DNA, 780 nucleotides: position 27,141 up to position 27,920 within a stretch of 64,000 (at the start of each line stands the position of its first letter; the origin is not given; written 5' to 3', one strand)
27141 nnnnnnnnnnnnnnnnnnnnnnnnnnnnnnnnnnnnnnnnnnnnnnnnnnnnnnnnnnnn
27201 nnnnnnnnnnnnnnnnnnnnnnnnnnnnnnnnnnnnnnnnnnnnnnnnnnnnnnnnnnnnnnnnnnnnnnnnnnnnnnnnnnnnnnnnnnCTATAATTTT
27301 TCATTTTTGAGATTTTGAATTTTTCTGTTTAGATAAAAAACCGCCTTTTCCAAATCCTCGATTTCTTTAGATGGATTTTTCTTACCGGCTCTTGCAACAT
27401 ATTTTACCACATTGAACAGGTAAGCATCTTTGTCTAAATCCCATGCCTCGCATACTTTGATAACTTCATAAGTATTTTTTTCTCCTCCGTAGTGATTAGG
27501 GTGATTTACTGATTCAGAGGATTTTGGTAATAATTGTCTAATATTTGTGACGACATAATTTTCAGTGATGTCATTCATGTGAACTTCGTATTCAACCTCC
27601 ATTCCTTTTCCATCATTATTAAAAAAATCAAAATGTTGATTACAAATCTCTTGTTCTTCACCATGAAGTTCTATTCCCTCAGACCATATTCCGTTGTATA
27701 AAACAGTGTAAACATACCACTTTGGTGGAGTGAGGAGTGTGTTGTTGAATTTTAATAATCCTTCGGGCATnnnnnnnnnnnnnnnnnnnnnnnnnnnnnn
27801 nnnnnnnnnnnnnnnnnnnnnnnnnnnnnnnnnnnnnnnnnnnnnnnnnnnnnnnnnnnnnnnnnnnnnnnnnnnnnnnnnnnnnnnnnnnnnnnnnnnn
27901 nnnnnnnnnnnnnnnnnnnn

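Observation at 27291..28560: GAMT/RMT2-like guanidino-group methyltransferase next to a DUF3310 protein, inside a cluster with a DNA methyltransferase, NMNAT and a kinase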

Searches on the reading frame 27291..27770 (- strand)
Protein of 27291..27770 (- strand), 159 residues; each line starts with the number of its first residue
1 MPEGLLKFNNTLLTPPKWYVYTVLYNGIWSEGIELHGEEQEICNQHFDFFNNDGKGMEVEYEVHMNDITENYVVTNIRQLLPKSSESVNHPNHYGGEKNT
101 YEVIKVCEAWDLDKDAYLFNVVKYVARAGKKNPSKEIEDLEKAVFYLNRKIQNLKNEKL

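Call 3: search_protein_families(library=pfam, proteins=[window:27291-27770:-], max_evalue=0.01)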
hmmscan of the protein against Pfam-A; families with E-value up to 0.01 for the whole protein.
window:27291-27770:- (159 aa): 1 family
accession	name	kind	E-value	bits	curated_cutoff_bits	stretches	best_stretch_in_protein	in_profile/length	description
PF11753.13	DUF3310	-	1.3e-13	51.2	24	1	88-148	1-60/60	Protein of unknwon function (DUF3310)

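Call 4: search_protein_families(library=phrogs, proteins=[window:27291-27770:-], max_evalue=0.001)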
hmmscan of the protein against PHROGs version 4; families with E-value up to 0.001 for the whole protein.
window:27291-27770:- (159 aa): 20 families
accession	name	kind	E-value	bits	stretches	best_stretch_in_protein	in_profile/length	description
phrog_236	-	other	3.2e-20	74.1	1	83-158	236-309/431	nucleotide kinase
phrog_4897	-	other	2.1e-19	71.4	1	75-158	102-184/186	kinase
phrog_4943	-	unknown function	5.9e-18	66.9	1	69-157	72-162/166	-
phrog_25460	-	unknown function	3.1e-17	63.7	1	81-156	70-142/144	-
phrog_1689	-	other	8.5e-16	59.5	1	49-157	132-237/243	nucleotide kinase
phrog_4472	-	other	2.7e-13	50.7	1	84-157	10-80/100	nucleotide kinase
phrog_11324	-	other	1.1e-12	49.6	1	85-156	8-73/139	nucleotide kinase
phrog_5839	-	unknown function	1.3e-09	39.1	1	87-156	7-69/128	-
phrog_26005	-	unknown function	4.5e-09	37.2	1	85-155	241-307/310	-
phrog_2387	-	other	1.1e-08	36.4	1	86-155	3-72/147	nucleotide kinase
phrog_18538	-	unknown function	5.6e-08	33.9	1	85-154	2-71/159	-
phrog_2708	-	other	9.9e-08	33.4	1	75-154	54-136/141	nucleotide kinase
phrog_20651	-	unknown function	1.8e-07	31.9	1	115-156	156-197/214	-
phrog_11450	-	unknown function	3.2e-07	30.6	1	83-155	321-389/394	-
phrog_13649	-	unknown function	7.5e-07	30.3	1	84-158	2-68/127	-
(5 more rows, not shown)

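Call 7: search_protein_families(library=ncbifam, proteins=[window:27291-27770:-], max_evalue=1)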
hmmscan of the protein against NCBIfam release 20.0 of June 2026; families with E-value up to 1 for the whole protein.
window:27291-27770:- (159 aa): 2 families
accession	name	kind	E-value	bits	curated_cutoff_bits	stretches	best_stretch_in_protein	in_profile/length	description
TIGR04247.1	NosD_copper_fam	subfamily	0.022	13.3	300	1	50-117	259-321/377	nitrous oxide reductase family maturation protein NosD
NF004534.0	PRK05884.1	equivalog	0.18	11.3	244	1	58-129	44-118/224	SDR family oxidoreductase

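Call 47: find_homologous_proteins(query=window:27291-27770:-, max_evalue=0.001)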
Query window:27291-27770:- (159 aa): 688 proteins with E <= 0.001 among 698 candidates; the best 120 are listed.
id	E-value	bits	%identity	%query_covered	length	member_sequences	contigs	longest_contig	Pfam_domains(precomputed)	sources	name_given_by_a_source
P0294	3.6e-98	344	94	100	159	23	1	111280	PF11753.14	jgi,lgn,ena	jgi:hypothetical protein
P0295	4.6e-92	324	89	100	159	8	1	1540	PF11753.14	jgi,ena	jgi:hypothetical protein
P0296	2.0e-88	312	86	97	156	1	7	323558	PF11753.14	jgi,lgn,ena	jgi:hypothetical protein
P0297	4.1e-87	308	85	97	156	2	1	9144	PF11753.14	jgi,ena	jgi:hypothetical protein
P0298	1.5e-79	284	79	100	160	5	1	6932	PF11753.14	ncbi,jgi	jgi:hypothetical protein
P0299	3.2e-79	282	79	100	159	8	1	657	PF11753.14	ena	-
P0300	6.1e-75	269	76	97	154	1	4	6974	PF11753.14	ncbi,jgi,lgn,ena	jgi:hypothetical protein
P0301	1.0e-74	268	77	97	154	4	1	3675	PF11753.14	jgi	-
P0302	1.4e-70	254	72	99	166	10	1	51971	PF11753.14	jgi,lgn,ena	jgi:hypothetical protein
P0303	6.9e-69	249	71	100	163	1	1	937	PF11753.14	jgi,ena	-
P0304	5.3e-68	246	72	97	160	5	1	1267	PF11753.14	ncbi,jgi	jgi:hypothetical protein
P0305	2.4e-65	237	69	99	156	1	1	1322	PF11753.14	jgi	-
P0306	2.7e-65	237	69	97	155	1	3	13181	PF11753.14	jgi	jgi:hypothetical protein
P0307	1.3e-50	189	85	65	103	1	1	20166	PF11753.14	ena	-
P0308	1.1e-49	186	86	62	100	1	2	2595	PF11753.14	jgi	jgi:hypothetical protein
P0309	8.1e-36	141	76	53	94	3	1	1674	PF11753.14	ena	-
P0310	1.9e-33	134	81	47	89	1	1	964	PF11753.14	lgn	-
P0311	1.9e-33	134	72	54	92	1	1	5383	PF11753.14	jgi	-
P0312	2.0e-33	134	72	54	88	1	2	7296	PF11753.14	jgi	-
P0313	2.5e-33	133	86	45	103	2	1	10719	PF11753.14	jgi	jgi:hypothetical protein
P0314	5.8e-33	132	85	45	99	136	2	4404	PF11753.14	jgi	-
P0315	7.7e-33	132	83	45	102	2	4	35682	PF11753.14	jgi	-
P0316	1.8e-32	130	85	45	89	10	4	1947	PF11753.14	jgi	jgi:hypothetical protein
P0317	1.9e-32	130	82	45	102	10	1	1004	PF11753.14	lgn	-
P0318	2.0e-32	130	86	43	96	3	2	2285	PF11753.14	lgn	-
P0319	2.0e-32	130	78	48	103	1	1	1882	PF11753.14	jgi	-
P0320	3.9e-32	129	83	44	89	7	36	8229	PF11753.14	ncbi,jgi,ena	jgi:hypothetical protein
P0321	4.3e-32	129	82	45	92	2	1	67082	PF11753.14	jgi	jgi:hypothetical protein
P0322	5.7e-32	129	82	45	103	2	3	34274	PF11753.14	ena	-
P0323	7.1e-32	129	81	44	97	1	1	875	PF11753.14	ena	-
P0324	9.1e-32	128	68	55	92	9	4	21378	PF11753.14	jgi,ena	jgi:hypothetical protein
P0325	9.4e-32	128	83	44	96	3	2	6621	PF11753.14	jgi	-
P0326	1.0e-31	128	82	45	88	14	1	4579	PF11753.14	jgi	jgi:hypothetical protein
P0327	1.0e-31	128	72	51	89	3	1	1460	PF11753.14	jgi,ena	jgi:hypothetical protein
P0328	1.2e-31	128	79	45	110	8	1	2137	PF11753.14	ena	-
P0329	1.3e-31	128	66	58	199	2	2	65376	PF11753.14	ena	-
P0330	2.2e-31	127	83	43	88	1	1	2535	PF11753.14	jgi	-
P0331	2.5e-31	127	78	48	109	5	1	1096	PF11753.14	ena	-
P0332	4.1e-31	126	80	45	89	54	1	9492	PF11753.14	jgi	jgi:hypothetical protein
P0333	4.9e-31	126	78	46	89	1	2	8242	PF11753.14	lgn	-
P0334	6.3e-31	125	77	46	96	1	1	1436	PF11753.14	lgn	-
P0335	7.1e-31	125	79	45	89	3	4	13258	PF11753.14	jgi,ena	jgi:hypothetical protein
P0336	7.1e-31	125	71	50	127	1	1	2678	PF11753.14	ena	-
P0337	7.6e-31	125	80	45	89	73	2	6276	PF11753.14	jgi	jgi:hypothetical protein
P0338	9.3e-31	125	81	43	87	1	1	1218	PF11753.14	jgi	-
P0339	9.8e-31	125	64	59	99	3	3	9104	PF11753.14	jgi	jgi:hypothetical protein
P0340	9.8e-31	125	78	47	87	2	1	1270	PF11753.14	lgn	-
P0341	1.1e-30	125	83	43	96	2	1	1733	PF11753.14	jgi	jgi:hypothetical protein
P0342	1.2e-30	125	78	47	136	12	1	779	PF11753.14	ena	-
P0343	1.2e-30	125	79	45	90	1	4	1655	PF11753.14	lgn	-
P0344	1.2e-30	125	80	44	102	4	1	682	PF11753.14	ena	-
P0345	1.4e-30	124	79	46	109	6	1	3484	PF11753.14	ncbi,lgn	-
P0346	1.4e-30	124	82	45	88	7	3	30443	PF11753.14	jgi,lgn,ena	-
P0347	1.5e-30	124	77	46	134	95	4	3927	PF11753.14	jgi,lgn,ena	-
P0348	1.6e-30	124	77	46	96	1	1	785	PF11753.14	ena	-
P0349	1.8e-30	124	61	63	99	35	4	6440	PF11753.14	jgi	jgi:hypothetical protein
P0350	1.9e-30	124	80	45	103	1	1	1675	PF11753.14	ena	-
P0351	1.9e-30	124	71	50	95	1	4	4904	PF11753.14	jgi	jgi:hypothetical protein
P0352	2.1e-30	124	77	47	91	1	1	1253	PF11753.14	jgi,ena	jgi:hypothetical protein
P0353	2.2e-30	124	72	51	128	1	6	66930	PF11753.14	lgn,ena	-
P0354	2.4e-30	124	75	47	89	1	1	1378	PF11753.14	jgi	jgi:hypothetical protein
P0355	2.5e-30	124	68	51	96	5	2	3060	PF11753.14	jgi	jgi:hypothetical protein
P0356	2.6e-30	123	77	47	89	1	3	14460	PF11753.14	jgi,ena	jgi:hypothetical protein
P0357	2.8e-30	123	62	62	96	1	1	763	PF11753.14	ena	-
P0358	2.9e-30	123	79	45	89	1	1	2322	PF11753.14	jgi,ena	jgi:hypothetical protein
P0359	3.0e-30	123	80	43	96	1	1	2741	PF11753.14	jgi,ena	jgi:hypothetical protein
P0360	3.0e-30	123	78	45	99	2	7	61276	PF11753.14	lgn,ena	-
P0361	3.1e-30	123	79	45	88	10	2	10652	PF11753.14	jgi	jgi:hypothetical protein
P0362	3.1e-30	123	66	56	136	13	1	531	PF11753.14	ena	-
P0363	4.0e-30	123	61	64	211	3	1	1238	PF11753.14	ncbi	-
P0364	4.2e-30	123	80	43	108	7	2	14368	PF11753.14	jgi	jgi:hypothetical protein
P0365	5.2e-30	122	67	50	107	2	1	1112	PF11753.14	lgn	-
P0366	5.2e-30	122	67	52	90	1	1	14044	PF11753.14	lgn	-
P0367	5.2e-30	122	81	42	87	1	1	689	PF11753.14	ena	-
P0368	5.3e-30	122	75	46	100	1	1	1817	PF11753.14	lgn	-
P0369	5.5e-30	122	70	51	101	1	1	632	PF11753.14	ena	-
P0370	6.1e-30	122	80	43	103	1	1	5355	PF11753.14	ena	-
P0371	6.3e-30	122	81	42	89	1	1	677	PF11753.14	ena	-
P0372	6.3e-30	122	77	46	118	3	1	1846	PF11753.14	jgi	jgi:hypothetical protein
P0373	6.4e-30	122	61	64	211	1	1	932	PF11753.14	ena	-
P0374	6.5e-30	122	61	64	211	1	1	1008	PF11753.14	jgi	jgi:hypothetical protein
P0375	7.1e-30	122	74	47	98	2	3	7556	PF11753.14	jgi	-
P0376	7.2e-30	122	60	62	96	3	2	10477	PF11753.14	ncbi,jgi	jgi:hypothetical protein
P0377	7.9e-30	122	79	45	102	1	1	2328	PF11753.14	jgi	-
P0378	8.1e-30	122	79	45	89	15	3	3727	PF11753.14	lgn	-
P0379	1.2e-29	121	71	48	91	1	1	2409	PF11753.14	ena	-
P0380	1.2e-29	121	61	65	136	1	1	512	PF11753.14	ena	-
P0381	1.3e-29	121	75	48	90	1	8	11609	PF11753.14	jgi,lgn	jgi:hypothetical protein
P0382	1.3e-29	121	61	60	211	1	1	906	PF11753.14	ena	-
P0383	1.4e-29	121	72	50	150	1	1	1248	PF11753.14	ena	-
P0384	1.5e-29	121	76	48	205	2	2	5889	PF11753.14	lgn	-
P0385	1.5e-29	121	76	47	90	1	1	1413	PF11753.14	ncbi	ncbi:MAG: DUF3310 domain-containing protein [Gammaproteobacteria bacterium]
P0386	1.5e-29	121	75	47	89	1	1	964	PF11753.14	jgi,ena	jgi:hypothetical protein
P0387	1.6e-29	121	75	47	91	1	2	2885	PF11753.14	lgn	-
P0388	1.6e-29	121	66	50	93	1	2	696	PF11753.14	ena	-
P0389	1.6e-29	121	77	47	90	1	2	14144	PF11753.14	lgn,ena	-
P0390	1.6e-29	121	75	47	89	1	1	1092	PF11753.14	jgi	jgi:hypothetical protein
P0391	1.7e-29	121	76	45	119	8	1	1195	PF11753.14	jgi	jgi:hypothetical protein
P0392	1.7e-29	121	71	53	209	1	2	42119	PF11753.14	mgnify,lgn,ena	mgnify:CR=1 FL=1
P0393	1.8e-29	121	79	44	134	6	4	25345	PF11753.14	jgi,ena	jgi:hypothetical protein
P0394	1.9e-29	121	76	45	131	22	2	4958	PF11753.14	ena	-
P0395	2.1e-29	121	75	48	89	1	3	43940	PF11753.14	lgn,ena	-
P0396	2.2e-29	120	60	64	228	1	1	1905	PF11753.14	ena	-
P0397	2.3e-29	120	71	48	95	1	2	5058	PF11753.14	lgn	-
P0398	2.3e-29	120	77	45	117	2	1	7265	PF11753.14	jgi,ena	-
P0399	2.3e-29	120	77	46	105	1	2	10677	PF11753.14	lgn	-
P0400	2.3e-29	120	81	44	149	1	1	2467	PF11753.14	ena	-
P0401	2.5e-29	120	80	45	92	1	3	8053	PF11753.14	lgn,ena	-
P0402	2.6e-29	120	65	58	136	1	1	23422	PF11753.14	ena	-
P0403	2.6e-29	120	76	47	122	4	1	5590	PF11753.14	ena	-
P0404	2.7e-29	120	77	45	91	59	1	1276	PF11753.14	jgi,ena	jgi:hypothetical protein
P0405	3.0e-29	120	77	46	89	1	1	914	PF11753.14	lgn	-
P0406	3.2e-29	120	74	46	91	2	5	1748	PF11753.14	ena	-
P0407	3.2e-29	120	68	53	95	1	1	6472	PF11753.14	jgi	jgi:hypothetical protein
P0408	3.2e-29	120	68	48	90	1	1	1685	PF11753.14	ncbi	-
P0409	3.2e-29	120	77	47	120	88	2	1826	PF11753.14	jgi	jgi:hypothetical protein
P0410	3.3e-29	120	60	65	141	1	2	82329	PF11753.14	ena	-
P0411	3.4e-29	120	80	45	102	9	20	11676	PF11753.14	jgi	jgi:hypothetical protein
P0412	3.4e-29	120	76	47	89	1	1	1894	PF11753.14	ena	-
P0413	3.7e-29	120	68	53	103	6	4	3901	PF11753.14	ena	-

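Call 50: search_solved_structures(query=A2, max_evalue=10, show_alignments=2)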
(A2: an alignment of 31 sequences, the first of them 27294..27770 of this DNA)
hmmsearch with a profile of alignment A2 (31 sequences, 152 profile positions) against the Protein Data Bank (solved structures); distinct sequences matched with E-value up to 10: 1.
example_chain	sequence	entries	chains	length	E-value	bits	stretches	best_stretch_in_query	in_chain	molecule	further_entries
9l08_A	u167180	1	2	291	4.1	11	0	110-140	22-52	Covalently Connected Cytochrome c555 trimer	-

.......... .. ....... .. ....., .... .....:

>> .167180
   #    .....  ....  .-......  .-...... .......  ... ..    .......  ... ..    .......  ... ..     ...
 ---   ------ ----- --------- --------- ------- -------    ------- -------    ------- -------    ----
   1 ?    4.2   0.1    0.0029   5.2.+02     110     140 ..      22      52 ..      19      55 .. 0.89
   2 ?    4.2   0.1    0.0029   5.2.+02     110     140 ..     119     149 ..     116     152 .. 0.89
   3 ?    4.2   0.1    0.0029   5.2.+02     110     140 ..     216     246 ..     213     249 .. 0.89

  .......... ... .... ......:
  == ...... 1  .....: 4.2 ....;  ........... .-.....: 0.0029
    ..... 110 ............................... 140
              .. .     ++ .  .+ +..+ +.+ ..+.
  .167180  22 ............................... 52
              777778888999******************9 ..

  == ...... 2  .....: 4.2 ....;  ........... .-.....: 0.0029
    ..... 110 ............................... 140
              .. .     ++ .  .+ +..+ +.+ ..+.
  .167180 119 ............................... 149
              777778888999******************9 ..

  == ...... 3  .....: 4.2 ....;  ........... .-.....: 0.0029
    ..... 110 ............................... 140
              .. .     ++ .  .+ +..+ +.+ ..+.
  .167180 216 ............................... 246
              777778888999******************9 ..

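Call 56: predict_structure(alignment_id=A2)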
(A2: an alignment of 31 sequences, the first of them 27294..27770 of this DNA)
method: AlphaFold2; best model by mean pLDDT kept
length: 159 residues; sequences in the alignment: 31
mean_pLDDT: 82.0   pTM: 0.49
mean pLDDT of the five models: 82.0, 78.0, 75.6, 74.4, 73.5
residues with pLDDT >= 90: 66; 70-90: 66; 50-70: 13; < 50: 14
segments of 3 or more residues with pLDDT < 50: 84-96
pLDDT, mean of each block of 10 residues (from residue 1): 91 84 87 92 91 92 84 91 52 48 66 83 84 88 94 84
secondary structure, 60 per line:
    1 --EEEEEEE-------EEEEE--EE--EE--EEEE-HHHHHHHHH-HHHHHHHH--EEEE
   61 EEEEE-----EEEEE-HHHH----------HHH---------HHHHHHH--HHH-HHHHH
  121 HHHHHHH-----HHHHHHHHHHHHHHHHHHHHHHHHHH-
elements in order: E3-9 E17-21 E32-35 H37-45 H47-54 E57-65 E71-75 H77-80 H103-109 H116-127 H133-158
